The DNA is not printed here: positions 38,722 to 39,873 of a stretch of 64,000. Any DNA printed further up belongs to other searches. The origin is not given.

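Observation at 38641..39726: LexA-type DNA-binding domain fused to a truncated UDP-glucose/GDP-mannose-dehydrogenase-like NAD-binding domain, embedded in the heat-shock operon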

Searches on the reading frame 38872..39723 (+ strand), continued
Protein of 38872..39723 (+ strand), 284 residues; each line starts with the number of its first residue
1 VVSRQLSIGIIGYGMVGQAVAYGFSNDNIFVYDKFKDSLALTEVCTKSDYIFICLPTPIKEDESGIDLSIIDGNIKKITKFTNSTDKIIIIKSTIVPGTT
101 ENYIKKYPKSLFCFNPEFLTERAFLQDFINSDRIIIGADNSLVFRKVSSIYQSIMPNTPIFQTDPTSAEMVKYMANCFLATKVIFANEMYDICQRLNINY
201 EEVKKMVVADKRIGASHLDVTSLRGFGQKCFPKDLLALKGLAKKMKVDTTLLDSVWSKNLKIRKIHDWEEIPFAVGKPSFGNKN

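Call 72: search_protein_families(library=pfam, proteins=[L120:1488-2423:+, L103:4-906:+, L101:3065-3853:+, L105:7574-8479:+, L106:4595-5716:+, L101:186-743:+, L107:4184-4795:+, L096:2922-4160:+, L111:2929-4104:+, L151:4035-4976:+], max_evalue=0.00001)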
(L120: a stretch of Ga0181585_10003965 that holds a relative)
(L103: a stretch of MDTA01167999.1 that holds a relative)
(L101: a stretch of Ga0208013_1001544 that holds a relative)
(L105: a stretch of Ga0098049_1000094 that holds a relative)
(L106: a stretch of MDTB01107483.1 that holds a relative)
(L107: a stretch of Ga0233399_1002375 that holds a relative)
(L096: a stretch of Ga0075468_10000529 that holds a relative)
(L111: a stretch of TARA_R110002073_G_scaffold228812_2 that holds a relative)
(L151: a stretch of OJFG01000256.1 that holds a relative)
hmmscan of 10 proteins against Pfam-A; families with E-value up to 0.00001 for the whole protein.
L120:1488-2423:+ (312 aa): 6 families
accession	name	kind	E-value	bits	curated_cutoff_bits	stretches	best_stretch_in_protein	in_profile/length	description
PF01370.27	Epimerase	-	2.9e-58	197.6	20.9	1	5-244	2-240/240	NAD dependent epimerase/dehydratase family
PF16363.11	GDP_Man_Dehyd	-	6.1e-52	177.6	27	1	5-302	1-332/332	GDP-mannose 4,6 dehydratase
PF01073.25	3Beta_HSD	-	2.8e-22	79.5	22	1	5-231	1-230/280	3-beta hydroxysteroid dehydrogenase/isomerase family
PF04321.23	RmlD_sub_bind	-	2.6e-13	50.1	27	1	4-158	3-137/287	RmlD substrate binding domain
PF02719.21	Polysacc_synt_2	-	2.7e-11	43.6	20.2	1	5-122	2-128/293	Polysaccharide biosynthesis protein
PF13460.12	NAD_binding_10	-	2.4e-06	28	27.2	1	8-156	1-130/184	NAD(P)H-binding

L103:4-906:+ (301 aa): 2 families
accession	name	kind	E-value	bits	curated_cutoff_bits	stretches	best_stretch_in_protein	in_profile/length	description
PF00535.33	Glycos_transf_2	-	6.4e-09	36.4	23.3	1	7-114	3-105/168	Glycosyl transferase family 2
PF13641.12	Glyco_tranf_2_3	-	9.4e-06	26.2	27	0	4-98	3-97/230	Glycosyltransferase like family 2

L101:3065-3853:+ (263 aa): 0 families

L105:7574-8479:+ (302 aa): 0 families

L106:4595-5716:+ (374 aa): 1 family
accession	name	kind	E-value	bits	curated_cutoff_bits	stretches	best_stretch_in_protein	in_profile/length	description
PF02350.25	Epimerase_2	-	9.2e-107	357.3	30.6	1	29-366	2-344/347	UDP-N-acetylglucosamine 2-epimerase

L101:186-743:+ (186 aa): 0 families

L107:4184-4795:+ (204 aa): 0 families

L096:2922-4160:+ (413 aa): 7 families
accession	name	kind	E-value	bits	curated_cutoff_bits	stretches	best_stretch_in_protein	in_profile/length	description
PF08484.17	Methyltransf_14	-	3e-24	86.1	23.5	1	245-385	1-146/160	C-methyltransferase C-terminal domain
PF13489.12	Methyltransf_23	-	1.6e-21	77.1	27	1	96-238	19-161/164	Methyltransferase domain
PF08242.18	Methyltransf_12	-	5.8e-15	56.3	30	1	104-195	1-98/98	Methyltransferase domain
PF08241.18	Methyltransf_11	-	7.3e-14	52.6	21.2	1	104-197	1-95/95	Methyltransferase domain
PF08421.16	Methyltransf_13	-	9.1e-13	48.6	31.3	1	10-70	1-62/62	Putative zinc binding domain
PF13847.12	Methyltransf_31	-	1.4e-12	47.9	27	1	100-206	4-119/145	Methyltransferase domain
PF13649.12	Methyltransf_25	-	4e-12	47.1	27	1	103-193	1-97/97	Methyltransferase domain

L111:2929-4104:+ (392 aa): 1 family
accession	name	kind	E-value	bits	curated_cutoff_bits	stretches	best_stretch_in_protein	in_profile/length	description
PF01041.23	DegT_DnrJ_EryC1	-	8.1e-55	186.9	19.8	1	12-346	4-323/360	DegT/DnrJ/EryC1/StrS aminotransferase family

L151:4035-4976:+ (314 aa): 0 families

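Call 79: get_annotated_region(hit=H1, flank=3000)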
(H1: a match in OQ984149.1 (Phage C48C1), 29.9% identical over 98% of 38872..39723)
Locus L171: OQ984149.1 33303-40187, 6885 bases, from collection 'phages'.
description: Phage C48C1, complete genome.
organism: Phage C48C1 (NCBI taxid 3053735)
taxonomy: Viruses; Duplodnaviria; Heunggongvirae; Uroviricota; Caudoviricetes; Kyanoviridae
host: -; source: -; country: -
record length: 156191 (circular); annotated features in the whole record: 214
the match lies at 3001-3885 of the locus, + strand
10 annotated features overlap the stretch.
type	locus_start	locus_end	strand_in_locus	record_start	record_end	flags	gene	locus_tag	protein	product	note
CDS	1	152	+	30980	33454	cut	-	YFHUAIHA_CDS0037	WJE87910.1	DNA polymerase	-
CDS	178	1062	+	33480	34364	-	-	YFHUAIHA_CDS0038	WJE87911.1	DNA methyltransferase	-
CDS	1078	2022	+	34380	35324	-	-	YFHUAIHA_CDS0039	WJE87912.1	DNA primase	-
CDS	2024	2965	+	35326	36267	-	-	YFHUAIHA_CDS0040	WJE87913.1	nucleotide-sugar epimerase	-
CDS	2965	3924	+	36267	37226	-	-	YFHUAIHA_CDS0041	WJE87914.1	UDP-glucose dehydrogenase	-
CDS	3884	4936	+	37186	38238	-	-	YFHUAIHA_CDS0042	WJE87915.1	DNA repair protein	-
CDS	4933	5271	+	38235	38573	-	-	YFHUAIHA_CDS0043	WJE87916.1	hypothetical protein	-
CDS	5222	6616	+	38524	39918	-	-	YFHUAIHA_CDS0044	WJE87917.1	DnaB-like replicative helicase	-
CDS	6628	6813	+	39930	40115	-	-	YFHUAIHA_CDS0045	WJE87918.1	hypothetical protein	-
CDS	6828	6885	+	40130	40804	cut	-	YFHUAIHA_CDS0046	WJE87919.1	hypothetical protein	-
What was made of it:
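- A cyanophage has the epimerase + short-UGDH pair (call 79).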
